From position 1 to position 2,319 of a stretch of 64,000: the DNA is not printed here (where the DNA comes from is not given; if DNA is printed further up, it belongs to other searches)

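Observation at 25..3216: AT-rich two-gene module: pseudo-KaiC tandem ATPase-fold protein plus 8-TM membrane protein (candidate uncharacterised signalling or defence pair)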

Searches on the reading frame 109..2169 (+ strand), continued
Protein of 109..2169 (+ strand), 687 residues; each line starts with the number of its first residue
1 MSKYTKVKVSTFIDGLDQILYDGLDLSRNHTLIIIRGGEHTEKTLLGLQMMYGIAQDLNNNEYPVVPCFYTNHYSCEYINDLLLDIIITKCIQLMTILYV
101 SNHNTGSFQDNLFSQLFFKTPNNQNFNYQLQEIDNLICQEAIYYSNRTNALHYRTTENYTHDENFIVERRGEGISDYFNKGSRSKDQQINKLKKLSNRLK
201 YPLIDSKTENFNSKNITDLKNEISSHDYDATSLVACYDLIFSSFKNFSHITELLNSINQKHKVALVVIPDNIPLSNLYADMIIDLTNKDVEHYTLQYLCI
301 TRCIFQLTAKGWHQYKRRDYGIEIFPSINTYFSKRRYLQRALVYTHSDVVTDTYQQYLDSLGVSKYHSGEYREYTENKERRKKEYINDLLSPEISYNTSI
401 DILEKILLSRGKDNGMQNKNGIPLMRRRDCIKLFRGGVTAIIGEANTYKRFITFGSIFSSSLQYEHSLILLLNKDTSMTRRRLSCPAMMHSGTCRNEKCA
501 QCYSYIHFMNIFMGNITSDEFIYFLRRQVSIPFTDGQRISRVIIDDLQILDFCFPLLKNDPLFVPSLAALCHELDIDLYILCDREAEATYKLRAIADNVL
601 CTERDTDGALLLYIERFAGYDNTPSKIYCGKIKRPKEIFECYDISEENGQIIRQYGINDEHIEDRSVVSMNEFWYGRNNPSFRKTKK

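Call 24: search_protein_families(library=pfam, proteins=[L037:8603-9718:+, L080:8850-10001:+, L083:13264-15477:+, L047:1114-2145:+, L055:13264-14394:+, L038:15452-16513:+, L001:2739-3389:+, L071:9289-9774:+, L021:1634-1990:+, L085:7377-8111:+], max_evalue=0.01)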
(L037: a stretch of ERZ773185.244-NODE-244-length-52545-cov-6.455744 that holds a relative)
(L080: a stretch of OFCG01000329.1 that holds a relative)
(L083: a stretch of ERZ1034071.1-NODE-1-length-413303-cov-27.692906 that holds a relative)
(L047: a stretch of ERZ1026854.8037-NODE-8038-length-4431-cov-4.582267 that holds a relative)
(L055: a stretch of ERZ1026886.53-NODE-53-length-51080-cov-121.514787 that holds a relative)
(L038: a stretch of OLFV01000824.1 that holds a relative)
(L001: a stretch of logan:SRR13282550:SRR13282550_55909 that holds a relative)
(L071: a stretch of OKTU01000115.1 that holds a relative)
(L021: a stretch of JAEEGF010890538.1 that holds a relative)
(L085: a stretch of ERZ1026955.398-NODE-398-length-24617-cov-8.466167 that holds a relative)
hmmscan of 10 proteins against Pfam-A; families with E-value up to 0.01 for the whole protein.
L037:8603-9718:+ (372 aa): 1 family
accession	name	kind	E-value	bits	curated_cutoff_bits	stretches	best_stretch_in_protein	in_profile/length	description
PF14907.12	NTP_transf_5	-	6.6e-37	127.9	31.2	1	30-281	2-249/249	Uncharacterised nucleotidyltransferase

L080:8850-10001:+ (384 aa): 1 family
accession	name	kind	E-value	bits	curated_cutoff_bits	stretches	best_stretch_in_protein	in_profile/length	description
PF13289.12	SIR2_2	-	2.4e-11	44.3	24.5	1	187-343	2-136/141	SIR2-like domain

L083:13264-15477:+ (738 aa): 5 families
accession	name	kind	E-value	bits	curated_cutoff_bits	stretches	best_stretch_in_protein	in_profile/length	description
PF13175.12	AAA_15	-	1e-12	48.8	32.1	2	393-596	218-373/374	AAA ATPase domain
PF13304.12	AAA_21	-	3.8e-11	44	27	2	441-598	182-304/304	AAA domain, putative AbiEii toxin, Type IV TA system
PF00005.33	ABC_tran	-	0.00024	22.1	25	1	76-96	15-35/137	ABC transporter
PF13476.12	AAA_23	-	0.00058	21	27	1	74-107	21-54/201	AAA domain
PF02463.25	SMC_N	-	0.0046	16.9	40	0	64-92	16-44/220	RecF/RecN/SMC N terminal domain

L047:1114-2145:+ (344 aa): 3 families
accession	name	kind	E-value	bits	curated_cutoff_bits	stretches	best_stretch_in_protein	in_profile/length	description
PF09565.16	RE_NgoFVII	-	2.5e-12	46.9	23.8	1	18-137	11-138/162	NgoFVII restriction endonuclease N-terminal PLD domain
PF13091.12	PLDc_2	-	3.8e-10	40.1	27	1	24-143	10-127/132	PLD-like domain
PF16565.11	MIT_C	-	0.00028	21.3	25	1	28-102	26-101/142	Phospholipase D-like domain at C-terminus of MIT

L055:13264-14394:+ (377 aa): 1 family
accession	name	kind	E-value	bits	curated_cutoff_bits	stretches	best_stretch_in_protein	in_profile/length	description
PF00753.33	Lactamase_B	-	3.4e-05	24.3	22.7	1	32-82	17-66/196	Metallo-beta-lactamase superfamily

L038:15452-16513:+ (354 aa): 0 families

L001:2739-3389:+ (217 aa): 0 families

L071:9289-9774:+ (162 aa): 1 family
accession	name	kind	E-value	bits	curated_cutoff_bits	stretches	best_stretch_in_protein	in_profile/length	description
PF06603.16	UpxZ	-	5.6e-47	158.8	21.2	1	9-113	3-105/105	UpxZ family of transcription anti-terminator antagonists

L021:1634-1990:+ (119 aa): 8 families
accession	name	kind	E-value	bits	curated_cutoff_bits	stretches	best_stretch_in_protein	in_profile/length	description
PF01381.28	HTH_3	-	1.3e-10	41.6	23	1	33-77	1-46/55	Helix-turn-helix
PF13560.12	HTH_31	-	5.8e-10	39.8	27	1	29-75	2-50/64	Helix-turn-helix domain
PF13443.12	HTH_26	-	1e-05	26.1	22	1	32-77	1-48/63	Cro/C1-type HTH DNA-binding domain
PF12844.13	HTH_19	-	1.6e-05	25.2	30.2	1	30-78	1-50/64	Helix-turn-helix domain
PF15731.11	MqsA_antitoxin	-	2.9e-05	24.6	30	1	17-77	57-118/131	Antitoxin component of bacterial toxin-antitoxin system, MqsA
PF13744.12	HTH_37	-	0.00058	20.1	27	1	33-65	23-55/80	Helix-turn-helix domain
PF22495.2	HTH_92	-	0.00096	18.9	27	1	34-71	1-38/45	RsaL-like HTH domain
PF13413.12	HTH_25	-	0.0079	16.4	24.6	0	32-64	1-33/62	Helix-turn-helix domain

L085:7377-8111:+ (245 aa): 1 family
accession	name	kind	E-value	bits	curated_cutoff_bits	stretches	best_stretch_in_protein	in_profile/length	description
PF13439.12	Glyco_transf_4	-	4.1e-08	33.9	28.5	1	69-174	46-169/170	Glycosyltransferase Family 4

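Call 27: predict_structure(alignment_id=A1)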
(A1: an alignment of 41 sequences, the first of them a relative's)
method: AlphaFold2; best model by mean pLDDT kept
length: 687 residues; sequences in the alignment: 41
mean_pLDDT: 82.2   pTM: 0.82
mean pLDDT of the five models: 82.2, 82.1, 81.5, 78.3, 73.1
residues with pLDDT >= 90: 251; 70-90: 315; 50-70: 83; < 50: 38
segments of 3 or more residues with pLDDT < 50: 1-5, 413-433, 678-687
pLDDT, mean of each block of 10 residues (from residue 1): 61 94 88 95 97 92 87 95 96 91 70 91 60 88 92 84 88 86 75 91 93 89 78 89 80 90 94 84 95 92 90 94 92 69 66 74 60 83 76 67 81 43 40 64 86 90 90 84 75 66 90 83 91 85 90 85 89 87 90 89 89 81 69 88 80 83 86 69 39
secondary structure, 60 per line:
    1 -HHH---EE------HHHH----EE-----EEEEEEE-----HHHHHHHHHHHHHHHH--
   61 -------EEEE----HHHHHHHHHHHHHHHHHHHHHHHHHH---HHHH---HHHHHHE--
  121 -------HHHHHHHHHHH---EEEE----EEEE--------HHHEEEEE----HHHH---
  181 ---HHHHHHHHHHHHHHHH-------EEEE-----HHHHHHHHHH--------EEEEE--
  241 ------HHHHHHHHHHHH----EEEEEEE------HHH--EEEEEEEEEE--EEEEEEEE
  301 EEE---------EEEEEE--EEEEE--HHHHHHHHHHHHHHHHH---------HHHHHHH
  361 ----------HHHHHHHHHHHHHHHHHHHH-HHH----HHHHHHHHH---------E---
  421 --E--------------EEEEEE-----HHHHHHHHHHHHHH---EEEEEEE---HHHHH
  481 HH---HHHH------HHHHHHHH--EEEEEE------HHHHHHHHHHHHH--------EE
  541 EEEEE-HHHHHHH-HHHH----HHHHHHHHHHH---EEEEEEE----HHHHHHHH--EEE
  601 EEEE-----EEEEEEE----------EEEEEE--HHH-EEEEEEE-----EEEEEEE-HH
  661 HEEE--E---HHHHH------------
elements in order (helices of 4 or more, strands of 3 or more residues): H16-19 E31-37 H43-58 E68-71 H76-101 H105-108 H112-117 H128-138 E142-145 E150-153 E165-169 H174-177 H184-199 E207-210 H216-225 E234-238 H247-258 E263-269 E281-290 E293-303 E313-318 E321-325 H328-344 H354-360 H371-390 H399-407 E438-443 H449-462 E466-472 H476-482 H486-489 H496-503 E506-511 H518-530 E539-545 H547-553 H555-558 H563-573 E577-583 H588-595 E598-604 E610-616 E627-632 E639-645 E651-657 E662-664 H671-675

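Call 30: fold_search(model_id=the predicted structure, library=pdb)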
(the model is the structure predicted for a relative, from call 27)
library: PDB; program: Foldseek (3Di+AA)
matches with E <= 10: 1760; with E <= 0.001: 687
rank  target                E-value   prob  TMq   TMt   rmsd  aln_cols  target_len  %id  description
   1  7s65_B                2.3e-19  1.00  0.46  0.65   8.0       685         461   11  Compressed conformation of nighttime state KaiC (released 2021-09-22)
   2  8fwi_A                2.4e-19  1.00  0.45  0.55   7.7       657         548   11  Structure of dodecameric KaiC-RS-S413E/S414E solved by cryo-EM (released 2023-03-22)
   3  4o0m_B                2.6e-19  1.00  0.47  0.62   8.5       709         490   11  Crystal structure of T. Elongatus BP-1 Clock Protein KaiC (released 2014-05-14)
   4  4o0m_C                3.4e-19  1.00  0.42  0.56  11.9       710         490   11  Crystal structure of T. Elongatus BP-1 Clock Protein KaiC (released 2014-05-14)
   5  3k0f_D                4.8e-19  1.00  0.47  0.64   8.2       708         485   10  Crystal structure of the phosphorylation-site double mutant T426A/T432A of the KaiC circadian clock protein (released 2010-03-31)
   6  7s65_C                5.3e-19  1.00  0.49  0.69   7.7       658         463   11  Compressed conformation of nighttime state KaiC (released 2021-09-22)
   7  4o0m_A                6.0e-19  1.00  0.43  0.57  11.8       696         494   12  Crystal structure of T. Elongatus BP-1 Clock Protein KaiC (released 2014-05-14)
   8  4ijm_B                8.9e-19  1.00  0.47  0.62   8.5       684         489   11  Crystal structure of circadian clock protein KaiC A422V mutant (released 2013-02-13)
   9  4ijm_D                8.9e-19  1.00  0.46  0.62   9.5       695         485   10  Crystal structure of circadian clock protein KaiC A422V mutant (released 2013-02-13)
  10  4dug_D                1.6e-18  1.00  0.47  0.62   8.4       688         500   10  Crystal Structure of Circadian Clock Protein KaiC E318A Mutant (released 2012-03-14)
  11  4ijm_C                1.8e-18  1.00  0.42  0.57  12.4       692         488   11  Crystal structure of circadian clock protein KaiC A422V mutant (released 2013-02-13)
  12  7v3x_K                1.9e-18  1.00  0.46  0.64   8.1       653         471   11  Crystal Structure of Cyanobacterial Circadian Clock Protein KaiC (released 2022-04-27)
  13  4dug_C                1.9e-18  1.00  0.44  0.58  11.5       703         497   10  Crystal Structure of Circadian Clock Protein KaiC E318A Mutant (released 2012-03-14)
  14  3k0e_D                2.1e-18  1.00  0.48  0.65   7.2       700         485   10  Crystal structure of the phosphorylation-site mutant T426N of the KaiC circadian clock protein (released 2010-03-31)
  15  3k0a_B                2.2e-18  1.00  0.46  0.62   8.9       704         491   10  Crystal structure of the phosphorylation-site mutant S431A of the KaiC circadian clock protein (released 2010-03-31)
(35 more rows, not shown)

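Call 38: search_protein_families(library=padloc, proteins=[L080:8850-10001:+, L083:13264-15477:+, L038:15452-16513:+, L045:17216-18151:+, L047:1114-2145:+, L037:8603-9718:+, L055:13264-14394:+, L070:12404-13633:+, L067:15027-17177:+, L079:10001-12208:+], max_evalue=0.01)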
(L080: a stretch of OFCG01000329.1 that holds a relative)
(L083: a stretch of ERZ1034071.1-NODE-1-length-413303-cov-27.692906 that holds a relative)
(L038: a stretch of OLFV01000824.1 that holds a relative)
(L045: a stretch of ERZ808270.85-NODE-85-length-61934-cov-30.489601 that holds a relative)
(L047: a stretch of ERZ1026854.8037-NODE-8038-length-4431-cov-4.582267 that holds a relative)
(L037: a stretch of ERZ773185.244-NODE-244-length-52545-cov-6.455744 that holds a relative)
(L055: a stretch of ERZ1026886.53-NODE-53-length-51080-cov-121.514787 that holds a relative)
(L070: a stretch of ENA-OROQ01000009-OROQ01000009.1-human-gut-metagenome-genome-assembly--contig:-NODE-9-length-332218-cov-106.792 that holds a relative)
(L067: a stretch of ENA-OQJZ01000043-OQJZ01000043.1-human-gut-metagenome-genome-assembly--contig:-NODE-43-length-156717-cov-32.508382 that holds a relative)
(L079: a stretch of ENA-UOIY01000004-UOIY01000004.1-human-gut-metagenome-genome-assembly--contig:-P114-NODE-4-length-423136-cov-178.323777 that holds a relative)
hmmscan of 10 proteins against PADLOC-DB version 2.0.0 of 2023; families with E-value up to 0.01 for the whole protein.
L080:8850-10001:+ (384 aa): 2 families
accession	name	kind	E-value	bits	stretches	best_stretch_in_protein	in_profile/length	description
PDLC04967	PDC-S25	-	0.00032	17.8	1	193-323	139-259/528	-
PDLC04087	SIR2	-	0.003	14.5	1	170-251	116-193/343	-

L083:13264-15477:+ (738 aa): 66 families (the best 25 are shown)
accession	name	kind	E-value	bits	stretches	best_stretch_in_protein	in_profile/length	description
PDLC04734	PDC-M62A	-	1.3e-35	121.5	2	454-667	330-539/597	-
PDLC04737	PDC-M62A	-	3.3e-34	116.9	1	72-703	52-575/601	-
PDLC04735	PDC-M62A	-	1.5e-32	111.4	1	507-734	417-629/633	-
PDLC04733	PDC-M62A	-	8.2e-20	69.3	1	508-701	388-579/607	-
PDLC04736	PDC-M62A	-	2.9e-18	63.8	1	508-673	454-619/685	-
PDLC04732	PDC-M62A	-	7.3e-17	59.5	2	505-730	434-644/671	-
PDLC04738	PDC-M62A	-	1.9e-14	51.1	1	545-705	542-707/746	-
PDLC00278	PtuA1|PtuA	-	2.3e-14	51.5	1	499-669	244-401/436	AAA ATPase domain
PDLC02913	ATPase_I-A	-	9.3e-14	49.4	1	400-671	229-479/508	-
PDLC02979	AriA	-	2.5e-12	45.3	1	74-596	25-372/373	-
PDLC00271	PtuA1|PtuA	-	2.5e-12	45.1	1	549-636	284-361/421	AAA ATPase domain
PDLC02980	AriA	-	6.5e-12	44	2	74-112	1-41/304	-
PDLC00298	PtuA1|PtuA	-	2.8e-11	41.1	1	499-664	238-387/423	AAA ATPase domain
PDLC00290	PtuA1|PtuA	-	2.2e-10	38.5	1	544-610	270-326/414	AAA ATPase domain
PDLC02915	ATPase-Toprim_I-B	-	3.1e-10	37.5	2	517-600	233-302/623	-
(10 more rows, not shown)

L038:15452-16513:+ (354 aa): 62 families (the best 25 are shown)
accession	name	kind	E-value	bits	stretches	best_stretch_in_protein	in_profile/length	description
PDLC04743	PDC-M62B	-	1.1e-28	98.8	1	56-328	42-319/328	-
PDLC04742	PDC-M62B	-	1.1e-18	65.7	1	118-203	94-181/337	-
PDLC04741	PDC-M62B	-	1.8e-16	58.6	1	140-235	171-268/401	-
PDLC04270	PDC-M01B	-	1.3e-13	49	1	146-250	91-184/280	-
PDLC04248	PDC-M01B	-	2e-13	48.8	1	149-223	33-95/216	-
PDLC04253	PDC-M01B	-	5.2e-13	47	1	145-229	100-172/366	-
PDLC04264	PDC-M01B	-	7.6e-13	46.9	1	148-222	98-160/282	-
PDLC04256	PDC-M01B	-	1e-12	46.3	1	146-223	101-167/285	-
PDLC04247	PDC-M01B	-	2.3e-12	45.4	1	144-222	94-160/286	-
PDLC04259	PDC-M01B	-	6.5e-12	44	1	151-223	95-154/277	-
PDLC04740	PDC-M62B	-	7.8e-12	43.2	1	139-206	168-239/387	-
PDLC04252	PDC-M01B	-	2e-10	38.2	1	169-267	107-195/294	-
PDLC04251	PDC-M01B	-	6.7e-10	36.8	1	150-222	98-158/279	-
PDLC04269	PDC-M01B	-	7.7e-10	36.8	1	145-223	20-88/210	-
PDLC04255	PDC-M01B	-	9e-10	36.7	1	150-201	107-151/285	-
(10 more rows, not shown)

L045:17216-18151:+ (312 aa): 36 families (the best 25 are shown)
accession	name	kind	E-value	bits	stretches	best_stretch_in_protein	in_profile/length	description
PDLC04743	PDC-M62B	-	1.1e-27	95.6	1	37-311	26-321/328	-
PDLC04742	PDC-M62B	-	7.2e-18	63.1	1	95-208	89-199/337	-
PDLC04741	PDC-M62B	-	1.4e-15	55.6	1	122-283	177-319/401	-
PDLC04740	PDC-M62B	-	4.1e-11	40.9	1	118-216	171-262/387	-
PDLC04261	PDC-M01B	-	2e-08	32.2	1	153-293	123-264/304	-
PDLC04248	PDC-M01B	-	4.1e-07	28.1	1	153-298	47-182/216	-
PDLC04247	PDC-M01B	-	5.1e-07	27.8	1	152-291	112-247/286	-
PDLC04251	PDC-M01B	-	7.6e-07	26.8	1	153-287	111-240/279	-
PDLC04249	PDC-M01B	-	8.1e-07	26.9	1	54-303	15-251/286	-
PDLC04271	PDC-M01B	-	1e-06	26.2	1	154-299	106-245/291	-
PDLC04262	PDC-M01B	-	2.8e-06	25.3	1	154-187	93-126/259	-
PDLC04256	PDC-M01B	-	3.2e-06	24.9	1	153-191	119-156/285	-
PDLC04264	PDC-M01B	-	4.5e-06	24.6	1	154-220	114-177/282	-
PDLC04253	PDC-M01B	-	8.2e-06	23.3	1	153-183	118-148/366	-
PDLC04252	PDC-M01B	-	1.1e-05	22.7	1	154-190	109-144/294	-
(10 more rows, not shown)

L047:1114-2145:+ (344 aa): 16 families
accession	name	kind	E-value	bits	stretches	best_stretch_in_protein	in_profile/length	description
PDLC02614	DrmC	-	4.5e-09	34.3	1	49-138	59-142/153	DrmC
PDLC03530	REase_II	-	8.8e-09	32.8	1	15-200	23-212/350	Type II restriction enzyme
PDLC03829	ZacB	-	1e-07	29.2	1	21-165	225-362/586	-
PDLC02599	DrmC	-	2e-07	28.3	1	49-139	44-127/387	DrmC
PDLC02606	DrmC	-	4.4e-07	27.8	1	14-136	37-162/182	DrmC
PDLC02597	DrmC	-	1.2e-06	26.6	1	16-140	101-228/242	DrmC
PDLC02585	DrmC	-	1.3e-06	26.1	1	65-138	161-235/253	DrmC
PDLC02611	DrmC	-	4.2e-06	25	1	58-136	43-118/138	DrmC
PDLC02607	DrmC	-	2.8e-05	21.5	1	108-139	214-245/265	DrmC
PDLC02616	DrmC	-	7.4e-05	20.4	1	92-135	164-203/224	DrmC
PDLC02595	DrmC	-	0.00052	17.8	1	92-131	208-243/269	DrmC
PDLC02591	DrmC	-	0.00096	16.4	1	109-143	212-246/260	DrmC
PDLC02617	DrmC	-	0.0011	17.6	1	66-135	14-80/101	DrmC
PDLC02588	DrmC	-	0.0018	16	1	109-136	205-232/256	DrmC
PDLC02587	DrmC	-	0.0022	15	1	90-143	202-251/267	DrmC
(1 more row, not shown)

L037:8603-9718:+ (372 aa): 1 family
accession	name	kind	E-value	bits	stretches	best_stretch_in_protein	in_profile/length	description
PDLC02300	AbiEii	-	0.0081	13.7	0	72-138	8-75/259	AbiEii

L055:13264-14394:+ (377 aa): 3 families
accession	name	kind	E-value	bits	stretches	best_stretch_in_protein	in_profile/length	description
PDLC03854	LmuA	-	2.7e-11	41.2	1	16-86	12-83/345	-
PDLC04676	PDC-M48B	-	2.5e-08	31.2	1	31-82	32-83/357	-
PDLC03805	RTasMBL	-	3e-08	31.2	1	32-81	22-69/322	DRT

L070:12404-13633:+ (410 aa): 0 families

L067:15027-17177:+ (717 aa): 0 families

L079:10001-12208:+ (736 aa): 0 families

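Call 39: search_protein_families(library=pfam, proteins=[L045:17216-18151:+, L070:12404-13633:+, L067:15027-17177:+, L070:17388-18281:+, L084:20171-21865:+, L021:5476-6729:+, L055:14998-16362:+, L033:9500-12316:+, L071:13530-14735:+, L069:5430-6698:+], max_evalue=0.001)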
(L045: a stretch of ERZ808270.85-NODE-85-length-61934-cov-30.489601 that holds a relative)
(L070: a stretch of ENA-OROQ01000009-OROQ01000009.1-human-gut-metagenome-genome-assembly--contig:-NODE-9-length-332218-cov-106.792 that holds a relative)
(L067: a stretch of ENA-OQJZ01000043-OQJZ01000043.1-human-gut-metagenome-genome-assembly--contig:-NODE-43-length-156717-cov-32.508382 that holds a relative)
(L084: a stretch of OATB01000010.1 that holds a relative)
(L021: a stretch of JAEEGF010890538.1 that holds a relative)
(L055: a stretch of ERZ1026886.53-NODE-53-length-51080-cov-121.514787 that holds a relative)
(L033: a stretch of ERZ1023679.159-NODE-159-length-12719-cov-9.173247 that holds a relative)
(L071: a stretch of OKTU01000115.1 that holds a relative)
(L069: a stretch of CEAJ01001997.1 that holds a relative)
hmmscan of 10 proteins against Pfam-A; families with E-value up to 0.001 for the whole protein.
L045:17216-18151:+ (312 aa): 0 families

L070:12404-13633:+ (410 aa): 1 family
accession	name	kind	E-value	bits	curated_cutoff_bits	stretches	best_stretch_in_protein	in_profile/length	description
PF00691.25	OmpA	-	2.8e-15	56.9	27.2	1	309-396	2-89/98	OmpA family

L067:15027-17177:+ (717 aa): 1 family
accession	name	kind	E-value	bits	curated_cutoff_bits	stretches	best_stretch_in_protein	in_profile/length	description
PF07581.17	Glug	-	9.6e-10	38.7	20.5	0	500-517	5-24/28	The GLUG motif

L070:17388-18281:+ (298 aa): 0 families

L084:20171-21865:+ (565 aa): 3 families
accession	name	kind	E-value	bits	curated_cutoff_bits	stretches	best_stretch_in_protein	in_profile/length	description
PF00664.28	ABC_membrane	-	1.2e-28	101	28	1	22-292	1-274/274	ABC transporter transmembrane region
PF00005.33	ABC_tran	-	2e-24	87.2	25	1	355-498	4-134/137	ABC transporter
PF02463.25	SMC_N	-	0.00016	21.6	40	0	482-545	150-213/220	RecF/RecN/SMC N terminal domain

L021:5476-6729:+ (418 aa): 0 families

L055:14998-16362:+ (455 aa): 1 family
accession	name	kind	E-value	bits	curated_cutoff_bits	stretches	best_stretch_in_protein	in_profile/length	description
PF18733.6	HEPN_LA2681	-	7e-34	117.4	27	1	271-445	28-201/204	LA2681-like HEPN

L033:9500-12316:+ (939 aa): 4 families
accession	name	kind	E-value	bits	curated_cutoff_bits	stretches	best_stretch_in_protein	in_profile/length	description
PF07693.20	KAP_NTPase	-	6.1e-26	91.8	20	1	216-466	18-290/293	KAP family P-loop domain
PF13401.12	AAA_22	-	1.2e-05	26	27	1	223-356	10-109/130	AAA domain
PF09339.16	HTH_IclR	-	0.0005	20.2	22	0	883-919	7-44/52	IclR helix-turn-helix domain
PF20693.3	YobI-ATPase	-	0.0005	20.1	27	0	217-249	13-45/363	YobI-like P-loop NTPase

L071:13530-14735:+ (402 aa): 3 families
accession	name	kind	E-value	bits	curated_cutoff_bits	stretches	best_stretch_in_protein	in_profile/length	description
PF02719.21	Polysacc_synt_2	-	4.2e-40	138.2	20.2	1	40-328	1-288/293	Polysaccharide biosynthesis protein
PF01370.27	Epimerase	-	8e-09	35.7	20.9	1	40-225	1-197/240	NAD dependent epimerase/dehydratase family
PF16363.11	GDP_Man_Dehyd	-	2.9e-05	24.2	27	1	41-169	1-130/332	GDP-mannose 4,6 dehydratase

L069:5430-6698:+ (423 aa): 2 families
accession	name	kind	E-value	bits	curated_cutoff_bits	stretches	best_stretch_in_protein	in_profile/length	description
PF01041.23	DegT_DnrJ_EryC1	-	6.9e-84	282.6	19.8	2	16-311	6-285/360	DegT/DnrJ/EryC1/StrS aminotransferase family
PF00155.27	Aminotran_1_2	-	0.00023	20.9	19.7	1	40-132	47-139/361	Aminotransferase class I and II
